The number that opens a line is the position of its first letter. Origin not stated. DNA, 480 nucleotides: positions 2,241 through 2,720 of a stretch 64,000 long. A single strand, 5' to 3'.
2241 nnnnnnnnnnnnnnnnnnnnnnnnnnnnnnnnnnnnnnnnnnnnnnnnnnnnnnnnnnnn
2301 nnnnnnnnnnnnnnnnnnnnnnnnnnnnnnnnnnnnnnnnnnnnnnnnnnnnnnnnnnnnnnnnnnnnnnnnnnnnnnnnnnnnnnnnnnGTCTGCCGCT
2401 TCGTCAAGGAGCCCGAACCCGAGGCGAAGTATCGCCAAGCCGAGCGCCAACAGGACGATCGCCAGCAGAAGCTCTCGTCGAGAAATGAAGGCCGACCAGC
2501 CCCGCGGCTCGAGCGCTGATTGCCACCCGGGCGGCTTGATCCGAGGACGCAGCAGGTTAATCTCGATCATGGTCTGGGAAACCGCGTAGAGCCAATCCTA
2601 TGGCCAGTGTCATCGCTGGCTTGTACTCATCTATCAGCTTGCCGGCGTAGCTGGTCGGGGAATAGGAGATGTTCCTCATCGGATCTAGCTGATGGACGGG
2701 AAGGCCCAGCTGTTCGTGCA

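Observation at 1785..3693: Two-gene PilM + PilN/AMIN module with no pilO/P/Q: possible stand-alone cytoplasm-to-peptidoglycan tether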

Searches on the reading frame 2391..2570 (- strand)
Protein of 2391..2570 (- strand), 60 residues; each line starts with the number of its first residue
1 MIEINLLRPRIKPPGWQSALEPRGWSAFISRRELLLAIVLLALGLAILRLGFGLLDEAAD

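Call 55: search_solved_structures(query=window:2391-2570:-, max_evalue=10, show_alignments=5)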
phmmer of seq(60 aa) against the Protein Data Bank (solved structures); distinct sequences matched with E-value up to 10: 5.
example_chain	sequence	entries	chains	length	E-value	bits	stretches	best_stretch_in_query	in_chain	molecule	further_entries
2ysh_A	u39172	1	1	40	0.31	14.5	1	13-30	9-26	Growth-arrest-specific protein 7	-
9gik_A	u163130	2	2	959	0.65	13.5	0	11-31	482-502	Isoform 5 of E3 ubiquitin-protein ligase NEDD4-like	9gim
8etq_A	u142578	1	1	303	0.72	13.4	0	17-47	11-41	k-cTRP5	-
2mpt_A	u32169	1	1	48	1.9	12.1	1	10-31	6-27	E3 ubiquitin-protein ligase NEDD4-like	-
9c3c_n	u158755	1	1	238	4.8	10.8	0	31-54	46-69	Sarcospan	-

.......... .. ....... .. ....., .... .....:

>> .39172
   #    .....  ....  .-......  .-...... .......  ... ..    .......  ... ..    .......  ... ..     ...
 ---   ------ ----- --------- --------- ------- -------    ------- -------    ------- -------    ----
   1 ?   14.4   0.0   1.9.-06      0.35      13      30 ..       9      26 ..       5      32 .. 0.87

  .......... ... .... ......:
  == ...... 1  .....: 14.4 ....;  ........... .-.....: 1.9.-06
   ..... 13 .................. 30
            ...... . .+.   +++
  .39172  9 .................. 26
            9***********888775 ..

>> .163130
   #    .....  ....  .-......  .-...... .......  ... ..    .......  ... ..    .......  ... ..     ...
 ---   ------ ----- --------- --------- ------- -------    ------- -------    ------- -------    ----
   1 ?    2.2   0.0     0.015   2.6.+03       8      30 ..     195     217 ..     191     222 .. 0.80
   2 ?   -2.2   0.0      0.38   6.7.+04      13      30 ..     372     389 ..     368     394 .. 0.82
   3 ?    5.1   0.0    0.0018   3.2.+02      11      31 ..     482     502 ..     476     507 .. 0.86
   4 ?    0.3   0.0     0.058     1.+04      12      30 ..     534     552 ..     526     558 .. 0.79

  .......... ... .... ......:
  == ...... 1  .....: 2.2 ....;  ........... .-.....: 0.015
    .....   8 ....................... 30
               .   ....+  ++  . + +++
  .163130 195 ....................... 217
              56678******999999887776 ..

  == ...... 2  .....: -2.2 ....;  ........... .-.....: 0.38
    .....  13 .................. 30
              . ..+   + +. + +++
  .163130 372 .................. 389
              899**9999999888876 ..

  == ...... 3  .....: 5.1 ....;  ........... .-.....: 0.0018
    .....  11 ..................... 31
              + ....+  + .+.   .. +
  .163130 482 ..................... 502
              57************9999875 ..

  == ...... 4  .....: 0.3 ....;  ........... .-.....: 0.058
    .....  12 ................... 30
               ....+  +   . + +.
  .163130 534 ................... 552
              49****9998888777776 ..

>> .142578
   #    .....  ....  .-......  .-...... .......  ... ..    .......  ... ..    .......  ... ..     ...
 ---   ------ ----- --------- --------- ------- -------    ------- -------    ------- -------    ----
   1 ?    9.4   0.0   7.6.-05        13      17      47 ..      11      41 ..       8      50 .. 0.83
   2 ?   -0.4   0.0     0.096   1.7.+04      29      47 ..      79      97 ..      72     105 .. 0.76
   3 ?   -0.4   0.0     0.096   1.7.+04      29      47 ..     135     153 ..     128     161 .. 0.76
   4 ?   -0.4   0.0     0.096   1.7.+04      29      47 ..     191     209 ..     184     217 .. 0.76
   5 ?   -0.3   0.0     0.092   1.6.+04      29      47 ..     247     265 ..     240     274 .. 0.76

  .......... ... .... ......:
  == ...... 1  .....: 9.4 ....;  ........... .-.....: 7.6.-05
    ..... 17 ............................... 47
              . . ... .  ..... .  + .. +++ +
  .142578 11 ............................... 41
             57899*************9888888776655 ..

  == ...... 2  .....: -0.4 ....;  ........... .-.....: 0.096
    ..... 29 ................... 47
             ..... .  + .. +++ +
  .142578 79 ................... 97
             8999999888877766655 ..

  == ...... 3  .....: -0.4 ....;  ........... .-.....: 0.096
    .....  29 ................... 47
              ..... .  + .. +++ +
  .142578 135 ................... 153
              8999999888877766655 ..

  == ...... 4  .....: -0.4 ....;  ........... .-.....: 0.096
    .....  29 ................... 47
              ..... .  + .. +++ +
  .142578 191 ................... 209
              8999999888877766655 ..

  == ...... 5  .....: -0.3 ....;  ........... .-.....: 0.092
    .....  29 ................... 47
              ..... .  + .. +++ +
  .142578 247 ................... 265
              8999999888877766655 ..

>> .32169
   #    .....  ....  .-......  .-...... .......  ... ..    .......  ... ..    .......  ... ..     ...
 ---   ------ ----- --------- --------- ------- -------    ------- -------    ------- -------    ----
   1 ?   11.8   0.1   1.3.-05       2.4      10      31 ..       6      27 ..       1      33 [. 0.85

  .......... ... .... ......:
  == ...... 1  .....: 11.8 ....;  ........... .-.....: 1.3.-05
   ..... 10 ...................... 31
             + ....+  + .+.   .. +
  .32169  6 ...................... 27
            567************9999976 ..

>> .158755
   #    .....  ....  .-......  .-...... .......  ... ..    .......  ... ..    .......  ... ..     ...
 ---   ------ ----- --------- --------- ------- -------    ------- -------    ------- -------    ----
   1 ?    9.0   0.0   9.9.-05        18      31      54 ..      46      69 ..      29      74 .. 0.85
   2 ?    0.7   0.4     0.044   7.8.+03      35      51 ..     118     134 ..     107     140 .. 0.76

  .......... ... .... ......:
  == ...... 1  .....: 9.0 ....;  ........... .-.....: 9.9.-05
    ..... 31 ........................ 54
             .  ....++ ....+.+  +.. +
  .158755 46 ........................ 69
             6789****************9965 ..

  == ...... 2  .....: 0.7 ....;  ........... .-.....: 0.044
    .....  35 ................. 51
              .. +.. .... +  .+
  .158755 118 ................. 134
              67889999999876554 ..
